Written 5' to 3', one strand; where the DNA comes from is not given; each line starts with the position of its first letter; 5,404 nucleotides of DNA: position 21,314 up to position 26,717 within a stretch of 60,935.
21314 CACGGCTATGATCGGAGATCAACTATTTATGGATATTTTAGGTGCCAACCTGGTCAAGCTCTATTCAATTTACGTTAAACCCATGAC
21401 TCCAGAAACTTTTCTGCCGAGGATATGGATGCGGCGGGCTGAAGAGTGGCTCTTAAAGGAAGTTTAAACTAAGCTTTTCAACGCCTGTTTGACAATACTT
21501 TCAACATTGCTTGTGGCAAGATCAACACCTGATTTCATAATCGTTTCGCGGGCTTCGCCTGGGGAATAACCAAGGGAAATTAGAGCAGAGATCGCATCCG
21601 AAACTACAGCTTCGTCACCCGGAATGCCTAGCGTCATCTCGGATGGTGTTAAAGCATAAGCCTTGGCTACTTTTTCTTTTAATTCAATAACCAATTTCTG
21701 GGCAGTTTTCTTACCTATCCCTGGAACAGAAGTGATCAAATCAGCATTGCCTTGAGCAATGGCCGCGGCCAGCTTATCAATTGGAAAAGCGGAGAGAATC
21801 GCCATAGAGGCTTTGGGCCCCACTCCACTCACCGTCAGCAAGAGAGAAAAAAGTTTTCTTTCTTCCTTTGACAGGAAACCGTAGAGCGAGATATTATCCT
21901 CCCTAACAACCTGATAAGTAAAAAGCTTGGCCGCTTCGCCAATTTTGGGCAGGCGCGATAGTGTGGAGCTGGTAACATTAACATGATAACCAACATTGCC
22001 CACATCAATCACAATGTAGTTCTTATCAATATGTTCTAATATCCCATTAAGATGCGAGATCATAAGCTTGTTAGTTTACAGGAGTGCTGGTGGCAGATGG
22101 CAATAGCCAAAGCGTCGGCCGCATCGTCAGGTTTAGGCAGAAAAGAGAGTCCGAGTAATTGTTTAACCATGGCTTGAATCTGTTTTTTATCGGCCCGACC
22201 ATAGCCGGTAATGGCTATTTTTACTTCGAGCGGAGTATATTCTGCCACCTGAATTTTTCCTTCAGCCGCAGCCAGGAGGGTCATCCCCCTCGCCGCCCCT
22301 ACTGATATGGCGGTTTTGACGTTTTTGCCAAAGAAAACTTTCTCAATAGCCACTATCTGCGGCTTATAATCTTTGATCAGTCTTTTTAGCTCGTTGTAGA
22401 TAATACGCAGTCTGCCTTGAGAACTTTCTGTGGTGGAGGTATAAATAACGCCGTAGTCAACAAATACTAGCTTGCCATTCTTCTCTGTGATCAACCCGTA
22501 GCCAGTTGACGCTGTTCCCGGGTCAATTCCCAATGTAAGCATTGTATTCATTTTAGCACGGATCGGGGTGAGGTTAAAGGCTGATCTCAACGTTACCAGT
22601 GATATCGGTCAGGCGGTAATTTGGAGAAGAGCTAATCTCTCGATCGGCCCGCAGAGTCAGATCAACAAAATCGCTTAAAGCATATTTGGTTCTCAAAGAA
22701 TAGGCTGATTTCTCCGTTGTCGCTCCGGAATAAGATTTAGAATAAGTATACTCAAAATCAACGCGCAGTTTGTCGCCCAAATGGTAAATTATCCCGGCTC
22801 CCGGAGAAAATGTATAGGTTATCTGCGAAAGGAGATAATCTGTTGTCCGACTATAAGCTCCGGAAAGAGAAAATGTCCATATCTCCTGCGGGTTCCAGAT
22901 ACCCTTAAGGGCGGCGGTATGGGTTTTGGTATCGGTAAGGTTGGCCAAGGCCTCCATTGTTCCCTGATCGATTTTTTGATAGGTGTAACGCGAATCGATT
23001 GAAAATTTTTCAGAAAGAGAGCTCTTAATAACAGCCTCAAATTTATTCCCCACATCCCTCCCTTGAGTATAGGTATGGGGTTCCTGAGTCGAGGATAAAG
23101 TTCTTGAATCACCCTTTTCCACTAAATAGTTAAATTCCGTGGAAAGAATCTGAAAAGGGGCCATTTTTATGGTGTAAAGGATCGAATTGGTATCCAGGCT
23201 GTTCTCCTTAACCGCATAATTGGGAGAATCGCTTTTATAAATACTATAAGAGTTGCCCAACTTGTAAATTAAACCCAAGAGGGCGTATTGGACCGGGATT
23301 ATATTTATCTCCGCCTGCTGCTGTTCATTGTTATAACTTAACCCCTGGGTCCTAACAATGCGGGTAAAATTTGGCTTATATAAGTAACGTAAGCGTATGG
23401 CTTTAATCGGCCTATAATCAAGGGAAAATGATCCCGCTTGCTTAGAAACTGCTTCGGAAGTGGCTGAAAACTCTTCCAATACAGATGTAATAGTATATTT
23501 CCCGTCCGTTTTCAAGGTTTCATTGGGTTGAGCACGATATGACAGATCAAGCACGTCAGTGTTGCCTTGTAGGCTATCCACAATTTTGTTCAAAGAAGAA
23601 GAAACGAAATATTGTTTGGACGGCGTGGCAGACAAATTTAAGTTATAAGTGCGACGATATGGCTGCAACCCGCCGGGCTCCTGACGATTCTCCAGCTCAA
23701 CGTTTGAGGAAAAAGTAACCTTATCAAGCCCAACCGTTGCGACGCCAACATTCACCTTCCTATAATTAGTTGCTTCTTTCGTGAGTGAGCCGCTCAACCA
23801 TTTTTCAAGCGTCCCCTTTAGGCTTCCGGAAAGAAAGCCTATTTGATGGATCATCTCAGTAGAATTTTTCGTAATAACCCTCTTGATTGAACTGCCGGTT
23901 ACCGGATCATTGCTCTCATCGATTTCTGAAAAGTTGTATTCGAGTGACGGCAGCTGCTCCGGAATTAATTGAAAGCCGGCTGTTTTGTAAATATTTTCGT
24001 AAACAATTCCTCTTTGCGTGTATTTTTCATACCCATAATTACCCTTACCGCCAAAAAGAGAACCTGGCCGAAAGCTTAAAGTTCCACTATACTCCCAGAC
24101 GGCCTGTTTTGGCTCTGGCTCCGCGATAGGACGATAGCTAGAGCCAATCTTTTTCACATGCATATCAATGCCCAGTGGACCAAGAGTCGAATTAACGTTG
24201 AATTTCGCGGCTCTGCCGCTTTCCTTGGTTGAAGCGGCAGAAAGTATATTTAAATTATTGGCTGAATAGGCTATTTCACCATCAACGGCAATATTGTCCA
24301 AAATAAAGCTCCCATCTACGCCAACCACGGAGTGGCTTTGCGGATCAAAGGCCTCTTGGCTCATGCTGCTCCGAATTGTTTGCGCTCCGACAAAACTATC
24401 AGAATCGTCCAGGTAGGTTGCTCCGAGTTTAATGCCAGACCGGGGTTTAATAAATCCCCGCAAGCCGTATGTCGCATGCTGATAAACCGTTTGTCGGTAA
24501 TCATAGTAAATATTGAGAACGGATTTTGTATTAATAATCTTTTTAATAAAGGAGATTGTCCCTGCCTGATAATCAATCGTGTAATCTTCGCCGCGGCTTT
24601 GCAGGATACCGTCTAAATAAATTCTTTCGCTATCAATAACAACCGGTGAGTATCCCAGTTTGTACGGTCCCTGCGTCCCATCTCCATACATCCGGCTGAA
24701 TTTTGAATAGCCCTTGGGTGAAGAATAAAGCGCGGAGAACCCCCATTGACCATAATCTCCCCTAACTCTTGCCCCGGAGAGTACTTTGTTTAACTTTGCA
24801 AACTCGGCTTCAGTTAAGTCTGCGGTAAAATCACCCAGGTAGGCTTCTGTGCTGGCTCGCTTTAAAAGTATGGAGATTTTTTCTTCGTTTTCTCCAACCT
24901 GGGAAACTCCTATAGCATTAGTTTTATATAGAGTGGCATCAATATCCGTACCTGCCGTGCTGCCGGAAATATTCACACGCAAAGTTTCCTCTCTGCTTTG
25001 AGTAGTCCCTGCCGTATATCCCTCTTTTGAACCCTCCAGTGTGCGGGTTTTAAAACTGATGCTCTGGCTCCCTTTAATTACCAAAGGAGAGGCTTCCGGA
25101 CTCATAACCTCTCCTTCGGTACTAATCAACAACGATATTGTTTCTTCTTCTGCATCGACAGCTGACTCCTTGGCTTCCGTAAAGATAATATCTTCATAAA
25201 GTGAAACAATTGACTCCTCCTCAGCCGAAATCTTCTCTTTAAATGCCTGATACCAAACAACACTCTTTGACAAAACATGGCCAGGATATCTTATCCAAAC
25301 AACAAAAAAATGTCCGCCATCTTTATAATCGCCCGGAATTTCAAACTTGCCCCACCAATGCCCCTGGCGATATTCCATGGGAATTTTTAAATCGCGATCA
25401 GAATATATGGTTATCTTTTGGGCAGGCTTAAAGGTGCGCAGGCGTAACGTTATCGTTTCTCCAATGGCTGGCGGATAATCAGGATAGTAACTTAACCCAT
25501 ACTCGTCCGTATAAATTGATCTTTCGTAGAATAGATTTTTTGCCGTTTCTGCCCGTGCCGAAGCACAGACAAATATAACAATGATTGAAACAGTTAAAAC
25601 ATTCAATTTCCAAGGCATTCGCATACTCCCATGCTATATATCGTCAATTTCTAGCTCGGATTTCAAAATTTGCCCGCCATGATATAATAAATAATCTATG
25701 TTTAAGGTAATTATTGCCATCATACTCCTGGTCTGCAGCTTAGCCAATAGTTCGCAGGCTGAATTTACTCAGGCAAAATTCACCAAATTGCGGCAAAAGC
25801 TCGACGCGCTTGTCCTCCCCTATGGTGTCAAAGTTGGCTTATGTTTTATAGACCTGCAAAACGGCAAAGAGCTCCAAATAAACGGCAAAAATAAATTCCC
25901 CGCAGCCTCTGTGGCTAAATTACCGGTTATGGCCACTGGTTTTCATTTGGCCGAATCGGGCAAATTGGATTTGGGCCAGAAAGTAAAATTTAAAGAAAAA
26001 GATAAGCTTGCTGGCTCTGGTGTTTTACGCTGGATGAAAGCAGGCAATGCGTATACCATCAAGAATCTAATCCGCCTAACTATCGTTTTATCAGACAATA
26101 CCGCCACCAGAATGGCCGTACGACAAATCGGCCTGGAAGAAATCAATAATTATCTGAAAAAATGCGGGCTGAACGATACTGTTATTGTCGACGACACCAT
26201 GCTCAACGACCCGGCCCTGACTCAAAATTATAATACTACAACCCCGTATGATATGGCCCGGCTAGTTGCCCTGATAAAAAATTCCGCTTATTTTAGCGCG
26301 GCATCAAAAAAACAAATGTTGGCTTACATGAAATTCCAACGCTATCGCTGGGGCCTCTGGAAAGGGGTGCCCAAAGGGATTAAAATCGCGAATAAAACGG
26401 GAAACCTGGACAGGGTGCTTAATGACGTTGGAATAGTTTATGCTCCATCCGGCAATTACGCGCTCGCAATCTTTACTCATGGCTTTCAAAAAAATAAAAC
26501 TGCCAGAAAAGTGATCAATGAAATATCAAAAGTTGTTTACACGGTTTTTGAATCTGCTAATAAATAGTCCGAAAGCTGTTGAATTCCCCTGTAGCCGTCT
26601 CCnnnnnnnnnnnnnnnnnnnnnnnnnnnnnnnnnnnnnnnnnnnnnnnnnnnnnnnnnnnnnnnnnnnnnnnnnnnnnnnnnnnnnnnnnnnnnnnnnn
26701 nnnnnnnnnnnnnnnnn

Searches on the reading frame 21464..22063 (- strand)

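Call 75: search_protein_families(library=pfam, proteins=[window:21464-22063:-], max_evalue=0.0001)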
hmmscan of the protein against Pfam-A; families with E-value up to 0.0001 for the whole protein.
window:21464-22063:- (199 aa): 5 families
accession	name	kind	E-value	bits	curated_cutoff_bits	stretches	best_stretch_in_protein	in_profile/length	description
PF01330.27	RuvA_N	-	1.1e-24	86.7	23.6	1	1-62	1-61/61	RuvA N terminal domain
PF14520.12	HHH_5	-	3.7e-17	63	27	1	72-130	1-57/57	Helix-hairpin-helix domain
PF07499.19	RuvA_C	-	8.5e-09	36.2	24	1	153-198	2-46/47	RuvA, C-terminal domain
PF00633.29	HHH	-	2.4e-06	27.5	24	0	108-124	11-27/30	Helix-hairpin-helix motif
PF01367.25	5_3_exonuc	-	8e-05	23.5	40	0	106-129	16-39/97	5'-3' exonuclease, C-terminal SAM fold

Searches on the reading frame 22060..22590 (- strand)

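Call 75: search_protein_families(library=pfam, proteins=[window:22060-22590:-], max_evalue=0.0001)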
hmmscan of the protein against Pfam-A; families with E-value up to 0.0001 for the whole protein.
window:22060-22590:- (176 aa): 1 family
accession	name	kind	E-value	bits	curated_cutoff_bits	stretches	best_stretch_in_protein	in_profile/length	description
PF02075.23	RuvC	-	7.6e-54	182.1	22.2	1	20-167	2-148/148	Crossover junction endodeoxyribonuclease RuvC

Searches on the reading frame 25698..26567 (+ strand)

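Call 76: search_protein_families(library=pfam, proteins=[window:25698-26567:+], max_evalue=0.0001)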
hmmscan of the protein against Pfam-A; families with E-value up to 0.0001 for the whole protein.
window:25698-26567:+ (289 aa): 3 families
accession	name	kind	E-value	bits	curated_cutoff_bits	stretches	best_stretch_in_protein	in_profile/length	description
PF13354.11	Beta-lactamase2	-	5.7e-60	202.7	22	1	48-260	2-214/214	Beta-lactamase enzyme family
PF00768.25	Peptidase_S11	-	3.6e-09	36.9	27.6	1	51-207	18-180/239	D-alanyl-D-alanine carboxypeptidase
PF00144.29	Beta-lactamase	-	4.1e-08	33.2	27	0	46-137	15-112/329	Beta-lactamase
